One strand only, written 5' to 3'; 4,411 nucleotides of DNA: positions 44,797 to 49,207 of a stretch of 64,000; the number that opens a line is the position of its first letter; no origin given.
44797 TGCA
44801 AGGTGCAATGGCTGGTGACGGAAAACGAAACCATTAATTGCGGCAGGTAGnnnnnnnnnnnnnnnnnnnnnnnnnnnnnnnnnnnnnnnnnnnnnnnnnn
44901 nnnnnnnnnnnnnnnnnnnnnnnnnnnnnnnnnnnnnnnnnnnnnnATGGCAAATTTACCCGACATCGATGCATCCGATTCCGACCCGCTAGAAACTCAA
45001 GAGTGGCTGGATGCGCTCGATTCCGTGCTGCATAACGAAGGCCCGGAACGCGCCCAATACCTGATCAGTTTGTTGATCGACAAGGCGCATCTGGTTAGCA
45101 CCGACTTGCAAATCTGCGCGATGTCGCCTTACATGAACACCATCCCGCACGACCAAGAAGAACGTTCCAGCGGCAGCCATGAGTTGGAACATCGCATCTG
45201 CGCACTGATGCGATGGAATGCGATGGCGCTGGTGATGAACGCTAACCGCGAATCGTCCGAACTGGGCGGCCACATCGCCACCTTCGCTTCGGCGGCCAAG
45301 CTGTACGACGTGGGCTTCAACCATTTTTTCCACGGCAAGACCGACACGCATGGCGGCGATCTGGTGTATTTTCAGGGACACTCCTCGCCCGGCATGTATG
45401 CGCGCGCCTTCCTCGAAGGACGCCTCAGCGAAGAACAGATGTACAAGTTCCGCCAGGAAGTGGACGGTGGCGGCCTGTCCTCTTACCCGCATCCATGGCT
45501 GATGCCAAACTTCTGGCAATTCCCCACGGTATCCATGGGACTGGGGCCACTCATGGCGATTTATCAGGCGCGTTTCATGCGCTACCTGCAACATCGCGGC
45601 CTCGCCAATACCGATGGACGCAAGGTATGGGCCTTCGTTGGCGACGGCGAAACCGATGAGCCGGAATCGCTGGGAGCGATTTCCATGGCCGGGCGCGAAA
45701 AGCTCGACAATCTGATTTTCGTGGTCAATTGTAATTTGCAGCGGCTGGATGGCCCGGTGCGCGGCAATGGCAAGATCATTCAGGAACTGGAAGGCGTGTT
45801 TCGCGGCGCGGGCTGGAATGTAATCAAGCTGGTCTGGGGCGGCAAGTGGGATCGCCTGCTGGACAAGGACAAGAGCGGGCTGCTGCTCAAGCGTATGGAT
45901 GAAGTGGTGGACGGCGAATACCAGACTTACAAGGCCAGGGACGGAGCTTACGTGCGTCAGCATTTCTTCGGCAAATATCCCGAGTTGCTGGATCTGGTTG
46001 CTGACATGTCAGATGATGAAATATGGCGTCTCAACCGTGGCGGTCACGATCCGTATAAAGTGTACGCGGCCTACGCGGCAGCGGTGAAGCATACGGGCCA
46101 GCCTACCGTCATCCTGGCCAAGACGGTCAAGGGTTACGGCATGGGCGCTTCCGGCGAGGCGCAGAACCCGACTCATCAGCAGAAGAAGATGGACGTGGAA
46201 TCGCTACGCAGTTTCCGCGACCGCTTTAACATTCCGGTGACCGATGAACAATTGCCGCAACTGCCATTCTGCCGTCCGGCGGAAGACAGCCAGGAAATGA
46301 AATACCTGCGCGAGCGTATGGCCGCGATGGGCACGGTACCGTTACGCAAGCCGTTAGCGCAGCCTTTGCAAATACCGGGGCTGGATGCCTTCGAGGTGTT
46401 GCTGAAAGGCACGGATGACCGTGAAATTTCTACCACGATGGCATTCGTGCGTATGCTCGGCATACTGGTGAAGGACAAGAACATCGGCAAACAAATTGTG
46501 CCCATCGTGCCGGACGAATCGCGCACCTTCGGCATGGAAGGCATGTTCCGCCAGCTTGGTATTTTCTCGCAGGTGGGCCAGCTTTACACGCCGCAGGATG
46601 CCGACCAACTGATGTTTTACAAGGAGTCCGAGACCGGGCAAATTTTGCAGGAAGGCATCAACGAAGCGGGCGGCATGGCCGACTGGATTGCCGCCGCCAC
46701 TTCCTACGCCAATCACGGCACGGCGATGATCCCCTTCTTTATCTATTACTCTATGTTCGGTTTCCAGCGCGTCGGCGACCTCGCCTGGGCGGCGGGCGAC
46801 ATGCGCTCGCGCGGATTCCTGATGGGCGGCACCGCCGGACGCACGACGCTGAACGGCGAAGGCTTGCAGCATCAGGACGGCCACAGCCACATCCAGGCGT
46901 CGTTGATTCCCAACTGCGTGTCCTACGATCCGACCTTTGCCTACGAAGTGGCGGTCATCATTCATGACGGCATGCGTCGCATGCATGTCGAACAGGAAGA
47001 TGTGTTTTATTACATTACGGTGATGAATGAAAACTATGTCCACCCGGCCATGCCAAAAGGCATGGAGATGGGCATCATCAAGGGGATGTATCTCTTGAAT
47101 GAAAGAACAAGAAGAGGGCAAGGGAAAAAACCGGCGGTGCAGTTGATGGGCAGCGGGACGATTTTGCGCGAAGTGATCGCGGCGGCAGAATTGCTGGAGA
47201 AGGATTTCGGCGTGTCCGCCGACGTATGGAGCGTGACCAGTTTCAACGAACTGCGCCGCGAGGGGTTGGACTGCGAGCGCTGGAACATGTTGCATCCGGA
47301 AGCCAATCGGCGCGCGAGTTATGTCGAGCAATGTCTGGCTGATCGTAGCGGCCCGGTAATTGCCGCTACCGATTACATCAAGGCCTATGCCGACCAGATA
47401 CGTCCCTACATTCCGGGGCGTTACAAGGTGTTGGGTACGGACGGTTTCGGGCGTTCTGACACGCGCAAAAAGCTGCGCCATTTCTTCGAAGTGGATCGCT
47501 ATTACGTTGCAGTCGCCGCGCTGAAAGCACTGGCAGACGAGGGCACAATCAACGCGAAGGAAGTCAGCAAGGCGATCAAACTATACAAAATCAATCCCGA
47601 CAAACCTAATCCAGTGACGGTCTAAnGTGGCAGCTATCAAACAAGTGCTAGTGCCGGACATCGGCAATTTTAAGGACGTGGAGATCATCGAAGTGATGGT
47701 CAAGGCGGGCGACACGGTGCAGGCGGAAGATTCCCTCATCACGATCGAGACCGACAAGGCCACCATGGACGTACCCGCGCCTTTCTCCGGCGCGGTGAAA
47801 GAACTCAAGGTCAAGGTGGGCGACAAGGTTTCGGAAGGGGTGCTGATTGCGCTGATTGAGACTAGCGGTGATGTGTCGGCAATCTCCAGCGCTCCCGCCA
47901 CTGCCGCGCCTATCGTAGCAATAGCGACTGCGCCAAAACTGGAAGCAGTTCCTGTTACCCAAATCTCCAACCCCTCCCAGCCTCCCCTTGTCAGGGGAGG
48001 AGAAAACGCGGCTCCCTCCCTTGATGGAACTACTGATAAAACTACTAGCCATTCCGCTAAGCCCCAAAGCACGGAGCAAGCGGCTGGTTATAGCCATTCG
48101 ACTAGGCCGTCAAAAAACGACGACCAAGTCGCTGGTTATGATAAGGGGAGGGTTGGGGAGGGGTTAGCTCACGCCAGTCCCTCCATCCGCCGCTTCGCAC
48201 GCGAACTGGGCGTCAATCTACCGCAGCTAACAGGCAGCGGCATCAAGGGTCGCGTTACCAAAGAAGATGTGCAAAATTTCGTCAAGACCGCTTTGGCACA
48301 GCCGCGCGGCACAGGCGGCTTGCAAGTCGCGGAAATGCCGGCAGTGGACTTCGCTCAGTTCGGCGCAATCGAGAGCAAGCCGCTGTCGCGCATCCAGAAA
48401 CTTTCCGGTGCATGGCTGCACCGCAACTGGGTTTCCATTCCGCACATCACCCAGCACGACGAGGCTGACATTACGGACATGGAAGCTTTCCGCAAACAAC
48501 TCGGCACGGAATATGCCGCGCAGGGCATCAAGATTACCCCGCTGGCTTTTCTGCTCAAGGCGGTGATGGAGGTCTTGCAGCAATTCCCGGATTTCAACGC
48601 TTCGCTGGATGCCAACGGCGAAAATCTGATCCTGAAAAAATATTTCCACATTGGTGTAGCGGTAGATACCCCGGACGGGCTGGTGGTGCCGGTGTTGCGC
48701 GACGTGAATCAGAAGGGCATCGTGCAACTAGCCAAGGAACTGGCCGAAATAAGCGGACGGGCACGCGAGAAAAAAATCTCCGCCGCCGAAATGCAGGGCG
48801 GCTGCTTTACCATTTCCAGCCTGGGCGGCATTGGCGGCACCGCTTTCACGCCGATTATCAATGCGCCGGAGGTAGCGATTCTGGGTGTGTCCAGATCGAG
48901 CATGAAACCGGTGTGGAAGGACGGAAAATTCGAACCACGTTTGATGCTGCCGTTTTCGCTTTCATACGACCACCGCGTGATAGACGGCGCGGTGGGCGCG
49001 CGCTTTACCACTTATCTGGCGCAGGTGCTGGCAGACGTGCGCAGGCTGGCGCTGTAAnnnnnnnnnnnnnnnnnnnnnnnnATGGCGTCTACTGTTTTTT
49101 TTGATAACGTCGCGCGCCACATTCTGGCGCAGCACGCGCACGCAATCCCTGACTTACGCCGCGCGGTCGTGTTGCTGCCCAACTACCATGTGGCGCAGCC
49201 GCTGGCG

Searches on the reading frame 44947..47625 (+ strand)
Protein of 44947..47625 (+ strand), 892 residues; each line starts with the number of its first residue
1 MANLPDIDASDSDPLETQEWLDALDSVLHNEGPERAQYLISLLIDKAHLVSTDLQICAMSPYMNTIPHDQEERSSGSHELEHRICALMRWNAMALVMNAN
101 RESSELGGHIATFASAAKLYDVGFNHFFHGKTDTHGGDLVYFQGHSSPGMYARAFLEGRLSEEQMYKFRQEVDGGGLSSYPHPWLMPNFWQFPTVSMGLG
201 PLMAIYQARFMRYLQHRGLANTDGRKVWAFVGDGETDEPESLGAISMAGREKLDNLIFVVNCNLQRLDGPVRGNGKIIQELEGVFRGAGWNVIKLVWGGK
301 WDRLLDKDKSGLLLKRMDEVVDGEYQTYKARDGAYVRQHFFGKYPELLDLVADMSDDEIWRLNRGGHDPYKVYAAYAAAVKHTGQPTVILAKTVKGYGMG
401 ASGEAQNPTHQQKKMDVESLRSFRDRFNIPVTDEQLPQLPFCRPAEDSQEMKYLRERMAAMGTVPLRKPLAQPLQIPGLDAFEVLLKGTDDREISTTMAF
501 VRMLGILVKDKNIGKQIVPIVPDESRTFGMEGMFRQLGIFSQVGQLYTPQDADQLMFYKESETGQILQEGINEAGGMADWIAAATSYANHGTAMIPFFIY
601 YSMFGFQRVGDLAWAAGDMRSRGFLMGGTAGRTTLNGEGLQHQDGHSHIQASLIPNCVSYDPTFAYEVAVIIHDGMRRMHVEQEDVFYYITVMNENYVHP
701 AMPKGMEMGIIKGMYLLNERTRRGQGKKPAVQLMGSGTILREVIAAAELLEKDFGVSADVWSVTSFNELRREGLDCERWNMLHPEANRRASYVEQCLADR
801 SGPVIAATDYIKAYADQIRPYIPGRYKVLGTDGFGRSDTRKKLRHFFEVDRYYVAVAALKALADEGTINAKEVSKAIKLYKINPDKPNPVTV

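Call 56: search_protein_families(library=pfam, proteins=[window:44947-47625:+], max_evalue=0.00001)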
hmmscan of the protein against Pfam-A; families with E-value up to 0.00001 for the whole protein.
window:44947-47625:+ (892 aa): 3 families
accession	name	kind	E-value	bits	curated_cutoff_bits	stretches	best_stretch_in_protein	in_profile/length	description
PF17831.6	PDH_E1_M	-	2.1e-114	381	23.2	1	475-700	2-229/229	Pyruvate dehydrogenase E1 component middle domain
PF22613.1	Transketolase_C_1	-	1.6e-25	89.9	27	1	713-850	1-113/113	Transketolase-like TK C-terminal domain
PF00456.26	Transketolase_N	-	1.8e-12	47.3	22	1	139-295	58-213/334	Transketolase, thiamine diphosphate binding domain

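Call 72: find_homologous_proteins(query=window:44947-47622:+, max_evalue=1e-100)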
Query window:44947-47622:+ (892 aa): 8000 proteins with E <= 1e-100 among 8000 candidates; the best 120 are listed.
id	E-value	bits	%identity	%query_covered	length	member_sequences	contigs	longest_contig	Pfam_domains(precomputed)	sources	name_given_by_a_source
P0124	0.0e+0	2085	100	100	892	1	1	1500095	PF17831.6,PF22613.2,PF28598.1,PF00456.27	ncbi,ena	-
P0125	0.0e+0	1998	96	100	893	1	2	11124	PF17831.6,PF22613.2,PF28598.1,PF00456.27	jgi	jgi:pyruvate dehydrogenase E1 component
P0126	0.0e+0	1994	96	99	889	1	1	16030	PF17831.6,PF22613.2,PF28598.1,PF00456.27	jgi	jgi:pyruvate dehydrogenase E1 component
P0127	0.0e+0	1965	94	99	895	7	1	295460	PF17831.6,PF22613.2,PF28598.1,PF00456.27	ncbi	-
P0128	0.0e+0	1950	94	99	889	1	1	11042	PF17831.6,PF22613.2,PF28598.1,PF00456.27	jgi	jgi:pyruvate dehydrogenase E1 component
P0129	0.0e+0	1920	92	99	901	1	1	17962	PF17831.6,PF22613.2,PF28598.1,PF00456.27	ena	-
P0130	0.0e+0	1906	90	100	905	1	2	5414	PF17831.6,PF22613.2,PF28598.1,PF00456.27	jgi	jgi:pyruvate dehydrogenase E1 component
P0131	0.0e+0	1904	91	99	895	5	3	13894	PF17831.6,PF22613.2,PF28598.1,PF00456.27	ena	-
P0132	0.0e+0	1900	92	99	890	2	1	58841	PF17831.6,PF22613.2,PF28598.1,PF00456.27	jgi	-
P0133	0.0e+0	1893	91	98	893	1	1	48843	PF17831.6,PF22613.2,PF28598.1,PF00456.27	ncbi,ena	-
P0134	0.0e+0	1881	90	100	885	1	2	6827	PF17831.6,PF22613.2,PF28598.1,PF00456.27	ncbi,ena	-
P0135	0.0e+0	1866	89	100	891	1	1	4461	PF17831.6,PF22613.2,PF28598.1,PF00456.27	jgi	-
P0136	0.0e+0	1858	89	100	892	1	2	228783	PF17831.6,PF22613.2,PF28598.1,PF00456.27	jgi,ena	jgi:pyruvate dehydrogenase E1 component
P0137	0.0e+0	1858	88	100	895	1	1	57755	PF17831.6,PF22613.2,PF28598.1,PF00456.27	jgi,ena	-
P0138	0.0e+0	1858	89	100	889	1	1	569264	PF17831.6,PF22613.2,PF28598.1,PF00456.27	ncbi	-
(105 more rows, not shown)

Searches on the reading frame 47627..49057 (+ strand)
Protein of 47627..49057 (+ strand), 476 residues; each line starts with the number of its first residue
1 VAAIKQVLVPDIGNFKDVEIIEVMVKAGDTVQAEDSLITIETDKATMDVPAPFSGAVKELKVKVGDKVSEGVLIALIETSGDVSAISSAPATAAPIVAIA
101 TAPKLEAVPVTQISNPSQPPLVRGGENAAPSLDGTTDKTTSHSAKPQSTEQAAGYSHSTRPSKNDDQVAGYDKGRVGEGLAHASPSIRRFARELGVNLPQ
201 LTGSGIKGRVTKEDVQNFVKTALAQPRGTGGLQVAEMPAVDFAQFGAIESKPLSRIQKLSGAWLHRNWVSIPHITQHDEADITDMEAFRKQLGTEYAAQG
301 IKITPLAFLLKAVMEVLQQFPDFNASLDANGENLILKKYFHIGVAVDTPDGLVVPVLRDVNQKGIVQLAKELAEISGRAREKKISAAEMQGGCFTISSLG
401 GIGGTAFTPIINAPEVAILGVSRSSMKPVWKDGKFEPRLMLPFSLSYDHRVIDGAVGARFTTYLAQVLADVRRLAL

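Call 56: search_protein_families(library=pfam, proteins=[window:47627-49057:+], max_evalue=0.00001)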
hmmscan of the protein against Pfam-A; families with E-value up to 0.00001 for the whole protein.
window:47627-49057:+ (476 aa): 3 families
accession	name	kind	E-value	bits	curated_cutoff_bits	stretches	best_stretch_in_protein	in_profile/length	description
PF00198.28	2-oxoacid_dh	-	5.8e-80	268.5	23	1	248-475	4-231/232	2-oxoacid dehydrogenases acyltransferase (catalytic domain)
PF00364.28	Biotin_lipoyl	-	1.3e-21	76.6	22.1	1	5-77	1-73/73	Biotin-requiring enzyme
PF02817.22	E3_binding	-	3.1e-15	56.5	23.7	1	182-216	2-36/36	e3 binding domain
